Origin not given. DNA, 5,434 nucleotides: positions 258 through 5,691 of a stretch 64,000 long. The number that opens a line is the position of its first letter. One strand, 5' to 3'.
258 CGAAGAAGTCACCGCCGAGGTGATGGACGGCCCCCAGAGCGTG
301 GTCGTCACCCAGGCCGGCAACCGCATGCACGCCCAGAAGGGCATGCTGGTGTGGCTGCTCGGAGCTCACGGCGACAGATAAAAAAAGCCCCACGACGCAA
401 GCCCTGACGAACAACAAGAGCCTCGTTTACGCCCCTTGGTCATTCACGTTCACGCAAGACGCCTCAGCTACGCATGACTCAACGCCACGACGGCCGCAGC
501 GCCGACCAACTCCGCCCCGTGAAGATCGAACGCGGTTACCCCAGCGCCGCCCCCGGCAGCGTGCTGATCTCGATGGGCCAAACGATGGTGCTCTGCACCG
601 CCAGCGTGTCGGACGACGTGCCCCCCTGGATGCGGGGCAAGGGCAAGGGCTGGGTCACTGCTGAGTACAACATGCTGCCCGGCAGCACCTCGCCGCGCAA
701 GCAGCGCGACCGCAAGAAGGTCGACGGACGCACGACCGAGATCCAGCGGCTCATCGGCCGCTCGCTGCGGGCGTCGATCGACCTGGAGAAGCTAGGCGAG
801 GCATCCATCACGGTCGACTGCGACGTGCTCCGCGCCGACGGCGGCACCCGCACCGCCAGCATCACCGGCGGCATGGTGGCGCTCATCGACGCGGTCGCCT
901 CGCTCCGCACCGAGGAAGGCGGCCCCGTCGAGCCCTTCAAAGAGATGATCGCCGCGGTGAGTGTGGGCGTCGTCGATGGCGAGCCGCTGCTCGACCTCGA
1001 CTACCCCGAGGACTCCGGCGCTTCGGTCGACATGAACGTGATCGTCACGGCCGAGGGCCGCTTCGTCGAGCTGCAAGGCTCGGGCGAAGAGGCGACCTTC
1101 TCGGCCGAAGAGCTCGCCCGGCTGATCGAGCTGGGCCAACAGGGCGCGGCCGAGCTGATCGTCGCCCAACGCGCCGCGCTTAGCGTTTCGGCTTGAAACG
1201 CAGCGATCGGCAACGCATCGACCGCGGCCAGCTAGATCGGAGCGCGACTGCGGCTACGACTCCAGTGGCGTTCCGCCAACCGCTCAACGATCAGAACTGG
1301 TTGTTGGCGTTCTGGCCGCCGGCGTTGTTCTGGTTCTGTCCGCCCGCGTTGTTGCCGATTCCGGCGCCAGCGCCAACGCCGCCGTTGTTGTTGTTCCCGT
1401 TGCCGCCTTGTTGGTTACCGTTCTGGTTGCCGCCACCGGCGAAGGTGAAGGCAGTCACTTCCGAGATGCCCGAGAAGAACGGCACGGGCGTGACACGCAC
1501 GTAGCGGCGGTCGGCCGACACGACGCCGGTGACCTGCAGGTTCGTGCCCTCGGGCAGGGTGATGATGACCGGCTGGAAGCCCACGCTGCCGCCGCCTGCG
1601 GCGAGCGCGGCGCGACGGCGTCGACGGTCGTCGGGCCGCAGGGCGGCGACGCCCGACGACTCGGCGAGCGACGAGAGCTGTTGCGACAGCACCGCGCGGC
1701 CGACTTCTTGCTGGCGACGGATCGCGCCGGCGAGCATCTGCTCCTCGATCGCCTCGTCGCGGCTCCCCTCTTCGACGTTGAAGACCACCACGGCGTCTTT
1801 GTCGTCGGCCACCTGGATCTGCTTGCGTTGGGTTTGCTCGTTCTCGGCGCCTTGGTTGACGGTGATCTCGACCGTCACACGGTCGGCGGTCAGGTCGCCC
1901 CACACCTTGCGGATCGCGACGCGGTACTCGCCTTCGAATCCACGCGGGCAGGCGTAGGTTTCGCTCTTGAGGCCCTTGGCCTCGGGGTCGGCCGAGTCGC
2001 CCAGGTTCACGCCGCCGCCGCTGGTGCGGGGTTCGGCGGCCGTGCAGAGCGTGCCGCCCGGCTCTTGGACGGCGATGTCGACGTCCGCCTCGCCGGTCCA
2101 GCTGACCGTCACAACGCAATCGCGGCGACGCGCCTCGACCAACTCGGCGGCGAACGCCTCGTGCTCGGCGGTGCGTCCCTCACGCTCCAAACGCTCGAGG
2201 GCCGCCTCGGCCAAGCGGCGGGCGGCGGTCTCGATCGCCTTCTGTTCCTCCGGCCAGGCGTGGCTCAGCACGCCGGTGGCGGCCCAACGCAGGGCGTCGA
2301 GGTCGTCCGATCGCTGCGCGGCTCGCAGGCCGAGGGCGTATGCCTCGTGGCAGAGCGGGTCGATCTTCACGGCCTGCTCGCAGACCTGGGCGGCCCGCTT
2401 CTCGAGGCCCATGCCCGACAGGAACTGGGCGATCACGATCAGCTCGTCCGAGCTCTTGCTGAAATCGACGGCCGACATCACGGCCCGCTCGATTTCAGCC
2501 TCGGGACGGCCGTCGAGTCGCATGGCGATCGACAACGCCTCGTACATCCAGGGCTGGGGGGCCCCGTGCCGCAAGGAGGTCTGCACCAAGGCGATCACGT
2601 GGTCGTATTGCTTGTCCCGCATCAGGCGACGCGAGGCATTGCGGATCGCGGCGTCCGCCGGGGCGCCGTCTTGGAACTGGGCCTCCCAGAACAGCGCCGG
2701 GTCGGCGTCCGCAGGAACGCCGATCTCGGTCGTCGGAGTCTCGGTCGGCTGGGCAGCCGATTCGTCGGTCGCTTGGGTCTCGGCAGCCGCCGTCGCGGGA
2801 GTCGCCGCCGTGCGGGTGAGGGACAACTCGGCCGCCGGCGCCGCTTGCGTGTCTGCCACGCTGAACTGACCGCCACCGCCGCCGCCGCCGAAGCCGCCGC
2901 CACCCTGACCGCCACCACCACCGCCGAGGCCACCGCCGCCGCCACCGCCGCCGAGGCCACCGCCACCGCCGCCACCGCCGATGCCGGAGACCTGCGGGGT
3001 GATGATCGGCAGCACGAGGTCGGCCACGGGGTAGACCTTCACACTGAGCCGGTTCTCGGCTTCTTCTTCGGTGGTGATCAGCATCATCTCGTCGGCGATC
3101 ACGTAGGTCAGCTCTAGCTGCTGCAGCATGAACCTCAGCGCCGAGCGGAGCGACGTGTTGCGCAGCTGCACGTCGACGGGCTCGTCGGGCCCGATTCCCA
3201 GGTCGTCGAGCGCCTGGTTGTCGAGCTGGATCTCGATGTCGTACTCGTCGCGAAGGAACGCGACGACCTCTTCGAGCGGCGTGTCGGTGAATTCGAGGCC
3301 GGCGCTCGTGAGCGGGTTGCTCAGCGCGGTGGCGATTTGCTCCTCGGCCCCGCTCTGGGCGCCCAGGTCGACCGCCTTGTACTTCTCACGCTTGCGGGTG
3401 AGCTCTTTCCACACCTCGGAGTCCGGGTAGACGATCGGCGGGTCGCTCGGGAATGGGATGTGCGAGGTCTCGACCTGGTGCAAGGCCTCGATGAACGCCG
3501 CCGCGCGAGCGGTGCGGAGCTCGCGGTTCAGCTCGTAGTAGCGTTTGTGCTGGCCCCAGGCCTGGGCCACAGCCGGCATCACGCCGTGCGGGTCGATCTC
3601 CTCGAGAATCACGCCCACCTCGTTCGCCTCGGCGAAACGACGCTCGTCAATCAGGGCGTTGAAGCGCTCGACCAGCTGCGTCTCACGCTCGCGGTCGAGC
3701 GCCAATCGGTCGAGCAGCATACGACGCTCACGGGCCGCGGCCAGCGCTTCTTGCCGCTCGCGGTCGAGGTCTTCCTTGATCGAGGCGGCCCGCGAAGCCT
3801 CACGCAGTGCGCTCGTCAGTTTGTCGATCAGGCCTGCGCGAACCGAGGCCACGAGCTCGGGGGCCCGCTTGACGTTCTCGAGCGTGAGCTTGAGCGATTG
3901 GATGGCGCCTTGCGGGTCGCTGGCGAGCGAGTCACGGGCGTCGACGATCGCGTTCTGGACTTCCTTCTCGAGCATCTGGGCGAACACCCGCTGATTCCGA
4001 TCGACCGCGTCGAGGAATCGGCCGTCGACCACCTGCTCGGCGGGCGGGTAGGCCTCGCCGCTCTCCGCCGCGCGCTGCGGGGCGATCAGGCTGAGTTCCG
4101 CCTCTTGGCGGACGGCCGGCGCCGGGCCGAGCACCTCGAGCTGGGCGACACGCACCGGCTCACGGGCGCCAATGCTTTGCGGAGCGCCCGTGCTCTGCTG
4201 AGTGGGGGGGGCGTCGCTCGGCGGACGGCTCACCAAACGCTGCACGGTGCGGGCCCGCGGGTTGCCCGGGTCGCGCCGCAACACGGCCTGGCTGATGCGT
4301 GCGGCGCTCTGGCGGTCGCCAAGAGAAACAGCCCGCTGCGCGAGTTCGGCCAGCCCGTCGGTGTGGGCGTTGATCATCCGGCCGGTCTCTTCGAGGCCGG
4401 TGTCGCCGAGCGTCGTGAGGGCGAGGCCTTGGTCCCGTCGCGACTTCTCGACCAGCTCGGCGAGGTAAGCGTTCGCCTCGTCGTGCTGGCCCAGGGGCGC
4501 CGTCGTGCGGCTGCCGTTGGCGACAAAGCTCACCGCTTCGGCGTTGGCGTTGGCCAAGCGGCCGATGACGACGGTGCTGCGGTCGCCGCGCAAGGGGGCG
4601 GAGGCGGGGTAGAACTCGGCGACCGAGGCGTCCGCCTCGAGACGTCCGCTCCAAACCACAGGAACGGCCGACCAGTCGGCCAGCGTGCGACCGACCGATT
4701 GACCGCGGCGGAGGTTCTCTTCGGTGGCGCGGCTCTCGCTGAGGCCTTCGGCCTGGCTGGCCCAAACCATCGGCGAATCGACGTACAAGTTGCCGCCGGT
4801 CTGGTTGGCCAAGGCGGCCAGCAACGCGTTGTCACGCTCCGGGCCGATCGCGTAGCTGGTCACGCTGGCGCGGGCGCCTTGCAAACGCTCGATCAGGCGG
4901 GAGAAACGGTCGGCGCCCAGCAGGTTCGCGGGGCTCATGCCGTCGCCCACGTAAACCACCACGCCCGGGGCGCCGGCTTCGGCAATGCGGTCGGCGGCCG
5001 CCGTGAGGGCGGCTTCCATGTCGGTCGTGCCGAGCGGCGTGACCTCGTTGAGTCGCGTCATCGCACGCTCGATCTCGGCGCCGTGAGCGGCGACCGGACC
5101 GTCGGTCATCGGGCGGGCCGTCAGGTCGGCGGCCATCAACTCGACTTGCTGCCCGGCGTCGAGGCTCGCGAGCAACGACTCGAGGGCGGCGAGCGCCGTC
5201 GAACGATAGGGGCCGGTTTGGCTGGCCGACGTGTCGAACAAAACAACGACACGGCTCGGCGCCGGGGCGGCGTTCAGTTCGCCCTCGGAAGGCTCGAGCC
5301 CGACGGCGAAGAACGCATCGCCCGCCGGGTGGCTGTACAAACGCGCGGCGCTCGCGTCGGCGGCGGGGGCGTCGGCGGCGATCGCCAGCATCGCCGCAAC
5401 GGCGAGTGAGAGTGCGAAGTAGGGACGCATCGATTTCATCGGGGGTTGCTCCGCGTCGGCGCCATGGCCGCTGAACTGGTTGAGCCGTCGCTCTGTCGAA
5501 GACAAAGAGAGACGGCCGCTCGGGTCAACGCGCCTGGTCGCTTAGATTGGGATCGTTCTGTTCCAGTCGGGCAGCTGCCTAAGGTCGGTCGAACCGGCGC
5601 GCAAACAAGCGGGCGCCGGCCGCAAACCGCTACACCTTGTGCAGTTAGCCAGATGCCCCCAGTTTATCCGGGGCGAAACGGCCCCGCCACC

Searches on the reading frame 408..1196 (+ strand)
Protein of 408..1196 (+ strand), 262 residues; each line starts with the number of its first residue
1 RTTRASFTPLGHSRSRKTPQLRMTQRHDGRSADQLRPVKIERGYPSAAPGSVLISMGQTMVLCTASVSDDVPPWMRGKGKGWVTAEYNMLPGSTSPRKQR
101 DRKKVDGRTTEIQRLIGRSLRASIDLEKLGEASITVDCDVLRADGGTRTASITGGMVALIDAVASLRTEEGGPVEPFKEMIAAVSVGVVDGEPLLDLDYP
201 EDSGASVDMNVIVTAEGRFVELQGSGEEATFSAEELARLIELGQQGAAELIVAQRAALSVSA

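Call 31: search_protein_families(library=pfam, proteins=[window:408-1196:+], max_evalue=0.0001)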
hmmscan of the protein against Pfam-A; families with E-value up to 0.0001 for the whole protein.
window:408-1196:+ (262 aa): 2 families
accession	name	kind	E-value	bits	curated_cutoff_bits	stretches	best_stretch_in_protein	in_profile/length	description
PF01138.27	RNase_PH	-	3.6e-31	108.7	25.5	1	34-162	1-127/130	3' exoribonuclease family, domain 1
PF03725.20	RNase_PH_C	-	9e-14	51.6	20.8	1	180-246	2-67/67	3' exoribonuclease family, domain 2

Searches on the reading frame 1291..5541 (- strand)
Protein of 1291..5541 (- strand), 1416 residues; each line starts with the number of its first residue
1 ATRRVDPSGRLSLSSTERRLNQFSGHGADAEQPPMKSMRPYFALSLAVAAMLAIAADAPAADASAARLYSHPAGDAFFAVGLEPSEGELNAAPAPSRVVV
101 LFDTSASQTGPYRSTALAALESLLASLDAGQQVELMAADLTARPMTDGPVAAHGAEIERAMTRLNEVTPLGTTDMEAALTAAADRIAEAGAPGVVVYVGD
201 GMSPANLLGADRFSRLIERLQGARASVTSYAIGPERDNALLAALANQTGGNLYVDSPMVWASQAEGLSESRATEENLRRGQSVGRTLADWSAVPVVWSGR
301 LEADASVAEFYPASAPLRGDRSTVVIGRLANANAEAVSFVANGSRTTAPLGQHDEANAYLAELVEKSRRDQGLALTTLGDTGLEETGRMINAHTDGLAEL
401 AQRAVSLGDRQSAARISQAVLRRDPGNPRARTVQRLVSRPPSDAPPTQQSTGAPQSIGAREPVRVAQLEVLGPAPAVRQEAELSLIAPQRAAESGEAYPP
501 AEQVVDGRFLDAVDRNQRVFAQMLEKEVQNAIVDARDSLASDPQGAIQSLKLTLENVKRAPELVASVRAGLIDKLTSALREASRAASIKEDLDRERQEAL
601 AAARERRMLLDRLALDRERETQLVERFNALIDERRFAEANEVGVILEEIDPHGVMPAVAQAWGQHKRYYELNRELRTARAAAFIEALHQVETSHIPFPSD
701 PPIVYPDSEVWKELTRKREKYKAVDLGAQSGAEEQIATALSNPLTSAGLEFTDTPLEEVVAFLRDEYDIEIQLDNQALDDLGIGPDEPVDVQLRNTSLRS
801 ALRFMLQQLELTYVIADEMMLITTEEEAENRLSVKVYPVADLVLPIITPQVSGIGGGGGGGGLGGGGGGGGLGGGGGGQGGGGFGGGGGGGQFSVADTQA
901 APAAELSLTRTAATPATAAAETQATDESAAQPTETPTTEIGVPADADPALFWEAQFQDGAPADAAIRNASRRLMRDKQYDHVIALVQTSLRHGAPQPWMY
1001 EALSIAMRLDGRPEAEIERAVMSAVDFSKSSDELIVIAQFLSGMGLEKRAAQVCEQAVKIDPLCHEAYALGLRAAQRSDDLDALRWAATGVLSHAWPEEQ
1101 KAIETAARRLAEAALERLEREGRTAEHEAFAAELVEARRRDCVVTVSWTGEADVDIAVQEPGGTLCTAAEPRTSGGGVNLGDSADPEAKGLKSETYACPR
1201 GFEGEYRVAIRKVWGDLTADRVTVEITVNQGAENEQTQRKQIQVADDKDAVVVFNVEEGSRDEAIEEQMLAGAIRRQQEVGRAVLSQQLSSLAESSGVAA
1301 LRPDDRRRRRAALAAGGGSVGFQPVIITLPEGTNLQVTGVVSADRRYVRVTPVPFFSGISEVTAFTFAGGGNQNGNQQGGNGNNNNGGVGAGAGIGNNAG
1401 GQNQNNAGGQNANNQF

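Call 31: search_protein_families(library=pfam, proteins=[window:1291-5541:-], max_evalue=0.0001)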
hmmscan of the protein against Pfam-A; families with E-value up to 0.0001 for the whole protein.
window:1291-5541:- (1416 aa): 1 family
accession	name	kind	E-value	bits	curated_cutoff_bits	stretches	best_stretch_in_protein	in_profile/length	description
PF13768.12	VWA_3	-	1.3e-21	77.7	27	1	97-253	2-154/155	von Willebrand factor type A domain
